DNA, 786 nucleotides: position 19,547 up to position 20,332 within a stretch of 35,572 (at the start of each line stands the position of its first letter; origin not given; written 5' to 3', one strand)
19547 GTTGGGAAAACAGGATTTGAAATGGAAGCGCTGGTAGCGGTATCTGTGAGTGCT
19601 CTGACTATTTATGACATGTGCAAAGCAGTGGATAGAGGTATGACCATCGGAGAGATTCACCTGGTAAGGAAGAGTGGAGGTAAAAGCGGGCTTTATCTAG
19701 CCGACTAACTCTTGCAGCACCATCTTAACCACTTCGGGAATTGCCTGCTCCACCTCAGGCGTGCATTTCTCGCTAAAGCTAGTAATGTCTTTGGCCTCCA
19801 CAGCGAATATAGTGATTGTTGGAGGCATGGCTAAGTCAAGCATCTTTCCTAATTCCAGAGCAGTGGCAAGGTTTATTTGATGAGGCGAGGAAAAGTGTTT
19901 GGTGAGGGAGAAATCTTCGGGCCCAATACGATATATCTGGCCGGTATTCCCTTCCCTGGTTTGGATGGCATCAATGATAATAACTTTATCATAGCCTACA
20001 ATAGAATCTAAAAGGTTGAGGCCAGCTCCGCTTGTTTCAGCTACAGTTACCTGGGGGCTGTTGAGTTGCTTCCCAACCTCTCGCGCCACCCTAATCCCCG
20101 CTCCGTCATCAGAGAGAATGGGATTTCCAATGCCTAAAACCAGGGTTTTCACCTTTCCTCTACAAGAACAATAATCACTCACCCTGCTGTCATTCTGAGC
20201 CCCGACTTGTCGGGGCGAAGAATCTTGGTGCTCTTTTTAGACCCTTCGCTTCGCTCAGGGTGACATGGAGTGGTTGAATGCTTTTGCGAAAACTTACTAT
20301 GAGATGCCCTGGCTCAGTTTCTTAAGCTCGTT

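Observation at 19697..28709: One tightly coupled operon joins a [NiFe] hydrogenase (MvhAGD), an HdrA/HdrCB module and an NfnAB transhydrogenase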

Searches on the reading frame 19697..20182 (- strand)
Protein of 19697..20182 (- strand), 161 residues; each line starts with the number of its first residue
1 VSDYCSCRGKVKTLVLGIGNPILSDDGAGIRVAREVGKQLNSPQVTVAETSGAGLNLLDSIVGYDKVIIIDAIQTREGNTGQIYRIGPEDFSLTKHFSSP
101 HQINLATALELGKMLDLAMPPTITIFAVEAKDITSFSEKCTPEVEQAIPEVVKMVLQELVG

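Call 3: search_protein_families(library=pfam, proteins=[window:19697-20182:-], max_evalue=0.001)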
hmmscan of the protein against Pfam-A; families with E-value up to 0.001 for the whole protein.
window:19697-20182:- (161 aa): 1 family
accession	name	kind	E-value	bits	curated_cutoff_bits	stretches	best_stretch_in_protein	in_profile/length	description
PF01750.23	HycI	-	1.2e-16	61.2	23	1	30-158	1-130/130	Hydrogenase maturation protease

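Call 4: search_protein_families(library=ncbifam, proteins=[window:19697-20182:-], max_evalue=0.001)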
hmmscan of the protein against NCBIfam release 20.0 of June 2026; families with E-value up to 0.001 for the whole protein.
window:19697-20182:- (161 aa): 7 families
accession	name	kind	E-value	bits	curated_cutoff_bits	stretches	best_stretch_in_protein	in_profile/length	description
TIGR00072.1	hydrog_prot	superfamily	2.2e-35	121.8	47.45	1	14-159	1-145/145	hydrogenase maturation protease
TIGR00140.1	hupD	subfamily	8.7e-21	74.5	151.8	1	14-159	2-147/151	HyaD/HybD family hydrogenase maturation endopeptidase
NF007777.0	PRK10466.1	equivalog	6.3e-19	68.3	190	1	12-159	2-149/164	HyaD/HybD family hydrogenase maturation endopeptidase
NF045519.1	NiFeSe_H2_mat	exception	1.6e-18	67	190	1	12-159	2-147/152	NiFeSe hydrogenase maturation protease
TIGR00130.1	frhD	equivalog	7.3e-11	42.4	134.95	1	12-159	4-151/153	coenzyme F420-reducing hydrogenase, FrhD protein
TIGR00142.1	hycI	equivalog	1e-08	35.1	119.1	1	14-156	2-139/146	hydrogenase maturation peptidase HycI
NF007616.0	PRK10264.1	equivalog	2.1e-06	27.5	261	1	12-75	5-69/195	hydrogenase 1 maturation protease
